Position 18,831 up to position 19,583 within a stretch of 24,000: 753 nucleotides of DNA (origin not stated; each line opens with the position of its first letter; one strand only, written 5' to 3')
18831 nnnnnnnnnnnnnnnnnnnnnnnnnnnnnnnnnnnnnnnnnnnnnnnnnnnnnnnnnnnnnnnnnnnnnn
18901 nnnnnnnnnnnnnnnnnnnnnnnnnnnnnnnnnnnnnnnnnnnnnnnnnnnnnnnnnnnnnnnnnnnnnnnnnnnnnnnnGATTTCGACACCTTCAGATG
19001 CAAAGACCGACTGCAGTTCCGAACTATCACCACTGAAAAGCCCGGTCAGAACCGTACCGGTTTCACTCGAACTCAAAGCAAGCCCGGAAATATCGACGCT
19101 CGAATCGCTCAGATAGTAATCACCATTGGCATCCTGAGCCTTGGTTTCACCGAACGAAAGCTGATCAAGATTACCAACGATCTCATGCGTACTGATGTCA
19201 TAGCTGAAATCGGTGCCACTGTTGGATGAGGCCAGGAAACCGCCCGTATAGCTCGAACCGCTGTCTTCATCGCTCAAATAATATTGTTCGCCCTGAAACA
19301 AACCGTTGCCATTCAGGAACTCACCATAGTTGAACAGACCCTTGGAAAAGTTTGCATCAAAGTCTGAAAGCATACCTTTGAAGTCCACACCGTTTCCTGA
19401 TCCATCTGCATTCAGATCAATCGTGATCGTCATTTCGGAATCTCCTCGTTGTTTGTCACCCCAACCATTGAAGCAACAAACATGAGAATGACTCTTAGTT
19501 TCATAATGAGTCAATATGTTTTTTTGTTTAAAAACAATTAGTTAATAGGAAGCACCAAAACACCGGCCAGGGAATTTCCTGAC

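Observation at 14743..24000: Complete Has-type hemophore heme-acquisition locus in an apparently alphaproteobacterial context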

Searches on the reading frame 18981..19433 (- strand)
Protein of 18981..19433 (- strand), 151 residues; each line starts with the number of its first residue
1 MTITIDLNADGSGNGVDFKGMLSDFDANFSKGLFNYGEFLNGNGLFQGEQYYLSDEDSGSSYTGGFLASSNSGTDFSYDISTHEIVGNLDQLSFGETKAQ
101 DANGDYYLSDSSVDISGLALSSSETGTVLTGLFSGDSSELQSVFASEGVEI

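Call 10: find_homologous_proteins(query=window:18981-19433:-, max_evalue=0.01)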
Query seq(151 aa) (151 aa): 16 proteins with E <= 0.01 among 108 candidates.
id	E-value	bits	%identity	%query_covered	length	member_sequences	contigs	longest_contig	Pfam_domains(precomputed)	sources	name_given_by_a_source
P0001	1.8e-85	302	99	100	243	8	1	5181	-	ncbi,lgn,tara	tara:strand:+ start:3418 stop:4149 length:732 start_codon:yes stop_codon:yes gene_type:complete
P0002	8.3e-70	251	83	100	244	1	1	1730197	-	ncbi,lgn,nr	ncbi:calcium-binding protein [Thalassospira sp. MA62]|nr:calcium-binding protein [Thalassospira sp. 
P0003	5.6e-66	239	83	100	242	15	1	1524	PF06438.18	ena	-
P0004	1.7e-62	228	77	100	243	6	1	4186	-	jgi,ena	-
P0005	7.8e-37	145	56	100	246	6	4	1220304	-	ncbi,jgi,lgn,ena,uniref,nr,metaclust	ncbi:calcium-binding protein [Thalassospira lucentensis]|uniref:Calcium-binding protein n=1 Tax=Thal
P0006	1.9e-35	140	56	100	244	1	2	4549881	-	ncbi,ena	-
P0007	2.6e-35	140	57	100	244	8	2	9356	-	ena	-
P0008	9.5e-35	138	56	100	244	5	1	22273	-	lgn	-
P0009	1.3e-34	137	57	100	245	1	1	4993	-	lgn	-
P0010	2.1e-34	137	56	100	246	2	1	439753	-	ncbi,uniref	ncbi:calcium-binding protein [Thalassospira alkalitolerans]|uniref:calcium-binding protein n=1 Tax=T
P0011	1.2e-33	134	55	100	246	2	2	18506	-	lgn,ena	-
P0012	2.4e-33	133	55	100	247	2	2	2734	-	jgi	-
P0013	3.9e-32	129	53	100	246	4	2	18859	-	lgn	-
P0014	6.5e-32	129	54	100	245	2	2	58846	PF00353.26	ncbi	-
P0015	2.0e-31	127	55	100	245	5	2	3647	-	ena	-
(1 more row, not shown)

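Call 26: find_related_loci(query=A2, collection=genome_contigs, flank=10000)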
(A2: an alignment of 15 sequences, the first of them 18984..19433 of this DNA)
Query A2 (150 aa) in genome_contigs; peptide patterns used: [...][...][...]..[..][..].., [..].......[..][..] (x = any residue, [..] = any of these).
132 stretches matched a pattern; 15 encode a relative of the query (tblastn E <= 1e-3); 14 distinct loci.
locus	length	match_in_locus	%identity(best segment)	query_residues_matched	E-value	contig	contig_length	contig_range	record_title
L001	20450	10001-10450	87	1-150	3e-79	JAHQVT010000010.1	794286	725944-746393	MAG: Rhodospirillales bacterium isolate MAG.058 Posi_058-P46330, whole genome shotgun sequence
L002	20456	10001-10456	54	1-150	9e-42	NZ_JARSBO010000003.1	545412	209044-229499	Thalassospira aquimaris strain FZY0004 NODE_3_length_545412_cov_123.826547, whole genome shotgun sequence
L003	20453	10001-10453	56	1-150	9e-42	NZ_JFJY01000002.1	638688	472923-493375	Thalassospira sp. MCCC 1A03138 contig2, whole genome shotgun sequence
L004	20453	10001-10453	54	1-150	6e-40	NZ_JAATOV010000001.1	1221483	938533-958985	Thalassospira lucentensis strain HF2 NODE_1_length_1221483_cov_7.374735, whole genome shotgun sequence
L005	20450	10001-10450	54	1-149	1e-39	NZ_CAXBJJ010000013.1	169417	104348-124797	MAG: uncultured Thalassospira sp. isolate ERR2762162_binner123_Refined_19 ERZ3421795.64, whole genome shotgun sequence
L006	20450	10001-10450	54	1-149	1e-39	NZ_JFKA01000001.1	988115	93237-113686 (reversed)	Thalassospira mesophila strain JCM 18969 contig1, whole genome shotgun sequence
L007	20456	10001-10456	54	1-149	3e-39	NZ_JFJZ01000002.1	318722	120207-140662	Thalassospira sp. MCCC 1A01428 contig2, whole genome shotgun sequence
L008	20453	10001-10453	53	1-150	7e-39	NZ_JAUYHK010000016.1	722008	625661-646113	MAG: Thalassospira sp. isolate C24_maxbin.122 C24_k141_497833, whole genome shotgun sequence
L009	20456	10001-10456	54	1-149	1e-38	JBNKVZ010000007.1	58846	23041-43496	MAG: Thalassospira sp. isolate A1.bin.7.strict NODE_8_length_58846_cov_6.449574, whole genome shotgun sequence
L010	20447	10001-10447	52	1-149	4e-38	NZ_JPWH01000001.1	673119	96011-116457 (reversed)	Thalassospira profundimaris strain S25-3-2 contig1, whole genome shotgun sequence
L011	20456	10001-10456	52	1-150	5e-36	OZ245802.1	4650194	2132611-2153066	MAG: Thalassospira sp. isolate d70dfebd-0815-484f-9a72-812bc150d714 genome assembly, chromosome: 1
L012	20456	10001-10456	53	1-150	3e-36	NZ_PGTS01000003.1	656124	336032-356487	Thalassospira povalilytica strain Zumi 95 contig00003, whole genome shotgun sequence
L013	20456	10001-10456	51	1-150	2e-35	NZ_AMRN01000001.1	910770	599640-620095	Thalassospira profundimaris WP0211 contig1, whole genome shotgun sequence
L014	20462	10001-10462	52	1-150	1e-37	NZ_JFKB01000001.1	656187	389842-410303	Thalassospira alkalitolerans strain JCM 18968 contig1, whole genome shotgun sequence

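Call 30: search_protein_families(library=pfam, proteins=[L001:35-607:+, L001:480-2177:+, L001:2245-2757:+, L001:2941-4236:+, L001:4407-5126:+, L001:5399-5923:+, L001:222-1031:-, L001:4176-4847:-], max_evalue=0.001)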
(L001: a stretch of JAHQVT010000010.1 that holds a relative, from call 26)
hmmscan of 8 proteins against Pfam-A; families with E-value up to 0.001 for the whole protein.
L001:35-607:+ (190 aa): 2 families
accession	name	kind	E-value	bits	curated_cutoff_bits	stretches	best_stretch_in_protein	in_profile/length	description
PF03471.22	CorC_HlyC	-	3.9e-20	72.1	27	1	90-170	2-79/81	Transporter associated domain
PF00571.33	CBS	-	2.2e-05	25.2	24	1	24-73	7-56/57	CBS domain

L001:480-2177:+ (565 aa): 2 families
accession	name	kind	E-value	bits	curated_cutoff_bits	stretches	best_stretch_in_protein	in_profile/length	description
PF20154.4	LNT_N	-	6.3e-30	104.9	27.1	1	64-225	1-158/159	Apolipoprotein N-acyltransferase N-terminal domain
PF00795.27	CN_hydrolase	-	1.1e-20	74.5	23.2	1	315-523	28-243/256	Carbon-nitrogen hydrolase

L001:2245-2757:+ (170 aa): 2 families
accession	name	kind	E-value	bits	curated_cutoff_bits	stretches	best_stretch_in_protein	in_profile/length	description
PF01381.28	HTH_3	-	6.6e-12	45.7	23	1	44-96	2-54/55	Helix-turn-helix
PF13560.12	HTH_31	-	2.2e-06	28.3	27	1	39-93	2-57/64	Helix-turn-helix domain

L001:2941-4236:+ (431 aa): 3 families
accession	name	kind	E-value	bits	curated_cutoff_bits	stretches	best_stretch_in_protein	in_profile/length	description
PF02773.21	S-AdoMet_synt_C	-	4.3e-61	205.3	25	1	276-418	1-138/138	S-adenosylmethionine synthetase, C-terminal domain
PF02772.21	S-AdoMet_synt_M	-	2.4e-37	128.2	29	1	159-274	2-120/120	S-adenosylmethionine synthetase, central domain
PF00438.25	S-AdoMet_synt_N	-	2.3e-34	118.3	33.1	1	47-144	2-98/99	S-adenosylmethionine synthetase, N-terminal domain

L001:4407-5126:+ (239 aa): 1 family
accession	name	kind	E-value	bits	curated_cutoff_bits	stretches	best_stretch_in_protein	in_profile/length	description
PF02390.23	Methyltransf_4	-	1.1e-36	126.4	24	1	62-226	3-169/173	Putative methyltransferase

L001:5399-5923:+ (174 aa): 3 families
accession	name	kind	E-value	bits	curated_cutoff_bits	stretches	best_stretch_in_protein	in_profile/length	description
PF04542.20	Sigma70_r2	-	2.2e-13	50.2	24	1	9-74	1-69/71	Sigma-70 region 2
PF08281.18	Sigma70_r4_2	-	5.4e-12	45.6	25.7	1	107-156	2-51/54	Sigma-70, region 4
PF04545.22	Sigma70_r4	-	1.3e-08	34.7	24.1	1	112-157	1-46/50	Sigma-70, region 4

L001:222-1031:- (269 aa): 0 families

L001:4176-4847:- (223 aa): 0 families

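Call 31: search_protein_representatives(alignment_id=A2)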
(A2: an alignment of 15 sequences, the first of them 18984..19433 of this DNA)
Query: 15 sequences, 153 profile positions. Proteins with E-value up to 0.001 (for the whole library): 51; up to 1e-10: 7; up to 1e-30: 1. The best 51 are listed.
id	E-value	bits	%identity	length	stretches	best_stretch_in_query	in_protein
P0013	5.7e-70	250.6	-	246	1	1-153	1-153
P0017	1.7e-12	63.9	-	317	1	1-152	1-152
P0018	4.7e-12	62.6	-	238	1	1-152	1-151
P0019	2.4e-11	60.2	-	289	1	20-150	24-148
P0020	2.7e-11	60.1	-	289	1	1-152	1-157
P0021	4.0e-11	59.5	-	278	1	1-151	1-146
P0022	8.0e-11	58.6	-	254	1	1-148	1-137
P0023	1.5e-10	57.7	-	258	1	1-150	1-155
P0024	2.7e-10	56.8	-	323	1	1-147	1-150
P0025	5.8e-10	55.8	-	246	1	1-143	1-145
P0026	7.1e-10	55.5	-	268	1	1-150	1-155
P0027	1.1e-09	54.9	-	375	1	1-140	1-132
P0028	1.2e-09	54.8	-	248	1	1-152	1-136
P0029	2.6e-09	53.6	-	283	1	1-150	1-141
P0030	3.8e-09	53.1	-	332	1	9-150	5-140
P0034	1.4e-08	51.3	-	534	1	1-148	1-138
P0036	7.2e-08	49.0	-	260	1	4-150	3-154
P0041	3.8e-07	46.6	-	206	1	20-146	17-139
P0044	6.3e-07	45.9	-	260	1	1-150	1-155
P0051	3.5e-05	40.2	-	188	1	25-148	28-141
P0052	3.7e-05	40.2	-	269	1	16-141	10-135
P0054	3.9e-05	40.1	-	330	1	4-147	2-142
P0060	4.1e-04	36.8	-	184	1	29-152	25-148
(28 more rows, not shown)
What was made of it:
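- Tried and rejected: The exhaustive representative search (call 31) was used instead.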

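Call 34: list_cluster_members(proteins=[P0017, P0018, P0019, P0021, P0022, P0023, P0024, P0026, P0028, P0034])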
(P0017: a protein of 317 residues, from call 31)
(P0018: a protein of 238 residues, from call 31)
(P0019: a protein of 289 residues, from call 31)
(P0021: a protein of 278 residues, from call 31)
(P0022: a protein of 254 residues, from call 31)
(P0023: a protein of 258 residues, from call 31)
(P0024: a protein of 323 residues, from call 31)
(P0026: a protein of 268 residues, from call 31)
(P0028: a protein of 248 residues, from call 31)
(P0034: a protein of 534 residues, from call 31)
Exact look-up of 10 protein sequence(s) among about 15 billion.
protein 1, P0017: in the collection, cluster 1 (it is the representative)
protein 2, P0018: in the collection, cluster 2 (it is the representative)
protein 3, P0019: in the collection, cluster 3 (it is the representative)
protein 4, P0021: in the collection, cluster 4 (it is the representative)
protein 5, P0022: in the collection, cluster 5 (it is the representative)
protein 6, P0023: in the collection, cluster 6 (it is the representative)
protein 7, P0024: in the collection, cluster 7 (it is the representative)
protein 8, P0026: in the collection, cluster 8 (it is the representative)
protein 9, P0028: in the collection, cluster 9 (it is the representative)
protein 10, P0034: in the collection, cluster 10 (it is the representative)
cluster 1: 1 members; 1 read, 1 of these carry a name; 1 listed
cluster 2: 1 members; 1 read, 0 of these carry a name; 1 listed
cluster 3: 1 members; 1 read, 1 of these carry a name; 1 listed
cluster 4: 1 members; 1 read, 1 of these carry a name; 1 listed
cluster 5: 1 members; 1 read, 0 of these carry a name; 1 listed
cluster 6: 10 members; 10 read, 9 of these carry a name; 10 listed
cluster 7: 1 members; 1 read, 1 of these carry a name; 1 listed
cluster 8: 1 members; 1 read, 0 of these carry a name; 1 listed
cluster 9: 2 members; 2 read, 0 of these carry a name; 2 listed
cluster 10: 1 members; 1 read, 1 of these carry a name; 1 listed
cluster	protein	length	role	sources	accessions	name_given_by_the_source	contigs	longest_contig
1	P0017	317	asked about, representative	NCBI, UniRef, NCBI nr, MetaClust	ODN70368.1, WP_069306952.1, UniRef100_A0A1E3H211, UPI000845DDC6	calcium-binding protein [Methylobrevis pamukkalensis] | Hemolysin, chromosomal n=1 Tax=Methylobrevis pamukkalensis TaxID=1439726 ... | status=active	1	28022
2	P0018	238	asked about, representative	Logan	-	-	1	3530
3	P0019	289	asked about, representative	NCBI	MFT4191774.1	MAG: hypothetical protein QM617_09675 [Comamonas sp.]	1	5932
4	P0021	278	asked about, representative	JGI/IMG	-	Ca2+-binding RTX toxin-like protein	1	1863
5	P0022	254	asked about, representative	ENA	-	-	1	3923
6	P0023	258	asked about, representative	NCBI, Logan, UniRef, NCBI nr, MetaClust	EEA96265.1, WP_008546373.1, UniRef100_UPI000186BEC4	heme acquisition protein HasA [Pseudovibrio sp. JE062] | heme acquisition protein HasA n=1 Tax=Pseudovibrio sp. JE062 TaxID=439495 ... | 439495.PJE062_1101 COG2931 ""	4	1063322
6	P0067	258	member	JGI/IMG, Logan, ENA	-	Ca2+-binding RTX toxin-like protein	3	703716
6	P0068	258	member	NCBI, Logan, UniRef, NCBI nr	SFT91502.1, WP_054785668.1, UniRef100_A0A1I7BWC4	Heme-binding protein A (HasA) [Pseudovibrio denitrificans] | Heme-binding protein A (HasA) n=1 Tax=Pseudovibrio denitrificans TaxID=258256 ... | heme acquisition protein HasA [Pseudovibrio denitrificans]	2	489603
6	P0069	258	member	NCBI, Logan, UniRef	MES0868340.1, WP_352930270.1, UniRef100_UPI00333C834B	heme acquisition protein HasA [Pseudovibrio sp. SCP19] | heme acquisition protein HasA n=1 Tax=Pseudovibrio sp. SCP19 TaxID=3141374 ...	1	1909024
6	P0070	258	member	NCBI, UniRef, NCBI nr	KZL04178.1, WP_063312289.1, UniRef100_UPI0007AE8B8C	heme acquisition protein HasA [Pseudovibrio sp. Ad26] | heme acquisition protein HasA n=1 Tax=Pseudovibrio sp. Ad26 TaxID=989410 ...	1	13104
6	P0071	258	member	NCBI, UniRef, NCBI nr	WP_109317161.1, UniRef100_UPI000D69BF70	heme acquisition protein HasA [Pseudovibrio ascidiaceicola] | heme acquisition protein HasA n=1 Tax=Pseudovibrio ascidiaceicola TaxID=285279 ...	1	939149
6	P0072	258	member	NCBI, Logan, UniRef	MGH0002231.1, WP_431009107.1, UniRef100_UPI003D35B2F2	heme acquisition protein HasA [Pseudovibrio ascidiaceicola] | heme acquisition protein HasA n=1 Tax=Pseudovibrio ascidiaceicola TaxID=285279 ...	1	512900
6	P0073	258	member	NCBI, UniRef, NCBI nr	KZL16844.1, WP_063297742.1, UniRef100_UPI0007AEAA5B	heme acquisition protein HasA [Pseudovibrio sp. Ad37] | heme acquisition protein HasA n=1 Tax=Pseudovibrio sp. Ad37 TaxID=989422 ...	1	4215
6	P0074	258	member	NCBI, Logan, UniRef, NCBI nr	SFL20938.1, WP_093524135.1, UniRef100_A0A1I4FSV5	Hemolysin-type calcium-binding repeat-containing protein [Pseudovibrio ascidiaceicola] | Hemolysin-type calcium-binding repeat-containing protein n=1 Tax=Pseudovibrio ... | heme acquisition protein HasA [Pseudovibrio ascidiaceicola]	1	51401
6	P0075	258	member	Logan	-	-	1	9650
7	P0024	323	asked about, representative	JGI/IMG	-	Ca2+-binding RTX toxin-like protein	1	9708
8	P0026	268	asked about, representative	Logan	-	-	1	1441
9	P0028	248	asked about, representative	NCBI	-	-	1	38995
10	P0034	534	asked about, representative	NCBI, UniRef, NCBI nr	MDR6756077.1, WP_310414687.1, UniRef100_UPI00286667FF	Ca2+-binding RTX toxin-like protein [Mycoplana sp. BE70] | calcium-binding protein n=1 Tax=Mycoplana sp. BE70 TaxID=2817775 RepID=UPI00286667FF | calcium-binding protein [Mycoplana sp. BE70]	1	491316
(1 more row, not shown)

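Call 46: find_encoding_contigs(protein=P0023, flank=10000, max_places=1)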
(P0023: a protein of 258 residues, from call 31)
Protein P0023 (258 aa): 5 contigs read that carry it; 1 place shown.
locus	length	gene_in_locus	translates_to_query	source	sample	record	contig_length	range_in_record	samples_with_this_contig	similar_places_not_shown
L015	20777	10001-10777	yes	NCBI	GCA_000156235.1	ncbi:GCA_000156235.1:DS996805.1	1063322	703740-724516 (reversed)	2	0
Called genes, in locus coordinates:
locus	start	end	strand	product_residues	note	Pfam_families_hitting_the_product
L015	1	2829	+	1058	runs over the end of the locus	PF12951:PATR, PF03797:Autotransporter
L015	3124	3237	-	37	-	-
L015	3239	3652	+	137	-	PF04076:BOF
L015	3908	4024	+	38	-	-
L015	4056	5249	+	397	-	PF03150:CCP_MauG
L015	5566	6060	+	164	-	PF04542:Sigma70_r2, PF08281:Sigma70_r4_2, PF04545:Sigma70_r4 (weak)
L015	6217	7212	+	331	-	PF16220:DUF4880, PF04773:FecR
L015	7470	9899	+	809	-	PF07715:Plug, PF00593:TonB_dep_Rec_b-barrel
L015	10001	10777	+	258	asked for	PF06438:HasA, PF00353:HemolysinCabind (weak)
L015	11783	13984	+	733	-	PF04205:FMN_bind (weak), PF12801:Fer4_5, PF27538:NosR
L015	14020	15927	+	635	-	PF18793:nos_propeller_2, PF13473:Cupredoxin_1 (faint), PF18764:nos_propeller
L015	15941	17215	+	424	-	PF13229:Beta_helix, PF05048:NosD, PF13229:Beta_helix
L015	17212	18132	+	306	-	PF00005:ABC_tran, PF13304:AAA_21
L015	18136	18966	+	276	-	PF12679:ABC2_membrane_2, PF10920:DUF2705 (weak)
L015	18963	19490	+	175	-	PF05573:NosL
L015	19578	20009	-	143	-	-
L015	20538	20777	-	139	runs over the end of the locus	PF12844:HTH_19, PF13560:HTH_31, PF01381:HTH_3, PF13443:HTH_26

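Call 47: find_encoding_contigs(protein=P0017, flank=10000, max_places=1)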
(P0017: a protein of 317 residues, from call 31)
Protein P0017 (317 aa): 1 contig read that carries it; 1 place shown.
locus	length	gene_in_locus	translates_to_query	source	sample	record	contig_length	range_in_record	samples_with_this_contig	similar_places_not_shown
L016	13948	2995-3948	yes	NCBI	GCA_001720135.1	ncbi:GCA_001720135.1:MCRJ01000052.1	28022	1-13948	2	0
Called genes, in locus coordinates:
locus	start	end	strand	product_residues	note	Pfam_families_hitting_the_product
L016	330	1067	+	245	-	PF07660:STN (faint), PF07715:Plug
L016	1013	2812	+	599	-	PF00593:TonB_dep_Rec_b-barrel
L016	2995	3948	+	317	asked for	PF06438:HasA (weak), PF00353:HemolysinCabind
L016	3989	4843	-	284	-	PF04227:Indigoidine_A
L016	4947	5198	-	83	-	PF00294:PfkB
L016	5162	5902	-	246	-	PF00294:PfkB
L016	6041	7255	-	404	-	PF00144:Beta-lactamase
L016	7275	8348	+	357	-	PF00154:RecA_N, PF08423:Rad51, PF06745:ATPase, PF27531:MT3502_N, PF21096:RecA_C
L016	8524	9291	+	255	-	PF01411:tRNA-synt_2c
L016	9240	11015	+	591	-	PF01411:tRNA-synt_2c, PF07973:tRNA_SAD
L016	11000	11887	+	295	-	PF02272:DHHA1 (weak), PF02979:NHase_alpha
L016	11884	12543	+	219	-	PF21006:NHase_beta_N, PF02211:NHase_beta_C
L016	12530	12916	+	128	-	PF21006:NHase_beta_N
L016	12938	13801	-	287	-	PF13489:Methyltransf_23 (weak), PF08241:Methyltransf_11, PF13649:Methyltransf_25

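Call 48: find_encoding_contigs(protein=P0034, flank=10000, max_places=1)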
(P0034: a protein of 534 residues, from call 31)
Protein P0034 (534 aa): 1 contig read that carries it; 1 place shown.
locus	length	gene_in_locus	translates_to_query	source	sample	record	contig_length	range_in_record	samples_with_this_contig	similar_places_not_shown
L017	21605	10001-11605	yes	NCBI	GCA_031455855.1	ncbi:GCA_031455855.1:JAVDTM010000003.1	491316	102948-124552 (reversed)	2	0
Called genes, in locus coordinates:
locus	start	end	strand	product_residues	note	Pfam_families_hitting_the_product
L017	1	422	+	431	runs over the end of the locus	PF25984:BSH_YknX (weak), PF25994:HH_AprE, PF26002:Beta-barrel_AprE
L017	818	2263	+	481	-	PF01565:FAD_binding_4, PF08031:BBE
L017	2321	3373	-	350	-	PF14525:AraC_binding_2, PF12833:HTH_18, PF00165:HTH_AraC (weak)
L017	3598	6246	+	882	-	PF00353:HemolysinCabind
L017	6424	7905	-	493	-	PF00009:GTP_EFTU, PF01926:MMR_HSR1 (faint), PF22594:GTP-eEF1A_C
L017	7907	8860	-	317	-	PF01507:PAPS_reduct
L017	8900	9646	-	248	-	PF01507:PAPS_reduct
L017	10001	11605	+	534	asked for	PF00353:HemolysinCabind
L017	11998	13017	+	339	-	PF13343:SBP_bac_6 (faint), PF13531:SBP_bac_11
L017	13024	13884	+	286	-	PF00528:BPD_transp_1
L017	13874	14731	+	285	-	PF00528:BPD_transp_1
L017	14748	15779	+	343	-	PF00005:ABC_tran, PF02463:SMC_N (weak), PF13304:AAA_21 (weak), PF12857:TOBE_3 (weak)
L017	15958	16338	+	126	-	PF19649:DUF6152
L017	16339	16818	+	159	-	PF20349:DUF6644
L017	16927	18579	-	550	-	PF00732:GMC_oxred_N, PF00890:FAD_binding_2 (faint), PF05199:GMC_oxred_C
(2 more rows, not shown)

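Call 62: find_encoding_contigs(protein=P0024, flank=10000, max_places=1)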
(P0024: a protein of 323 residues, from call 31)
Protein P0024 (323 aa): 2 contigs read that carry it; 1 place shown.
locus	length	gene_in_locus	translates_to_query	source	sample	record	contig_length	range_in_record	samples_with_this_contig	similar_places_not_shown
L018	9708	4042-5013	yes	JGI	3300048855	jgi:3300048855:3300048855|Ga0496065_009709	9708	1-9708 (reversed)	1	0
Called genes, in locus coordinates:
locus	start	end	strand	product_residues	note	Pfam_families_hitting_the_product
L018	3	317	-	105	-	?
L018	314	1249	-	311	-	PF01497:Peripla_BP_2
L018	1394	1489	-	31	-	-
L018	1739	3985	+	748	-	PF07715:Plug, PF00593:TonB_dep_Rec_b-barrel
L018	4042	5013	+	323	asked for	PF06438:HasA, PF00353:HemolysinCabind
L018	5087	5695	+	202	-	PF01126:Heme_oxygenase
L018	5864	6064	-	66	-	-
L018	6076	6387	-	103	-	PF20370:DUF6665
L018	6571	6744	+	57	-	-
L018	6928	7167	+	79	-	-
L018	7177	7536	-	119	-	PF06155:GBBH-like_N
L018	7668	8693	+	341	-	PF04055:Radical_SAM, PF13353:Fer4_12 (weak), PF06463:Mob_synth_C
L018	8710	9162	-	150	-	-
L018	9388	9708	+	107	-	?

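Call 63: find_encoding_contigs(protein=P0028, flank=10000, max_places=1)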
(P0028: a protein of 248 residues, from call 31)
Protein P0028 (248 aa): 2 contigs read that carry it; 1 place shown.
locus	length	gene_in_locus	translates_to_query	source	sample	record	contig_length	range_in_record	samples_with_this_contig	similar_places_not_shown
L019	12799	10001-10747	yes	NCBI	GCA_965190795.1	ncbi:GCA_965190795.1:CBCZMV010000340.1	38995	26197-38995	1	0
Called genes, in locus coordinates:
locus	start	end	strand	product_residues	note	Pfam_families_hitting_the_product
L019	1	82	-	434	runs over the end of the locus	PF00155:Aminotran_1_2, PF01053:Cys_Met_Meta_PP (weak)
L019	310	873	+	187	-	-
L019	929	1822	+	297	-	PF00294:PfkB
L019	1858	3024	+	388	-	PF01546:Peptidase_M20, PF07687:M20_dimer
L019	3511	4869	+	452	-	PF00909:Ammonium_transp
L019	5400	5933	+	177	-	PF07638:Sigma70_ECF (weak), PF04542:Sigma70_r2, PF08281:Sigma70_r4_2, PF04545:Sigma70_r4 (weak)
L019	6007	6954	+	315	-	PF16220:DUF4880, PF04773:FecR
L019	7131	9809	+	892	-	PF07660:STN (weak), PF07715:Plug, PF00593:TonB_dep_Rec_b-barrel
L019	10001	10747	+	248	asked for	PF00353:HemolysinCabind (weak)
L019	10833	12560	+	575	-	PF00664:ABC_membrane, PF00005:ABC_tran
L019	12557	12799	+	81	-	?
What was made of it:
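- Closest known: RTX-tailed HasA homologues already in databases. Same: Pseudovibrio and others sit beside sigma, anti-sigma and receptor genes (calls 46, 47, 63).
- RTX-tailed HasA recurs next to sigma/anti-sigma/STN-receptor/ABC (L019), receptor + HemO + heme-type binding protein (L018), and sigma/anti-sigma/receptor (Pseudovibrio L015) (calls 46, 62, 63).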
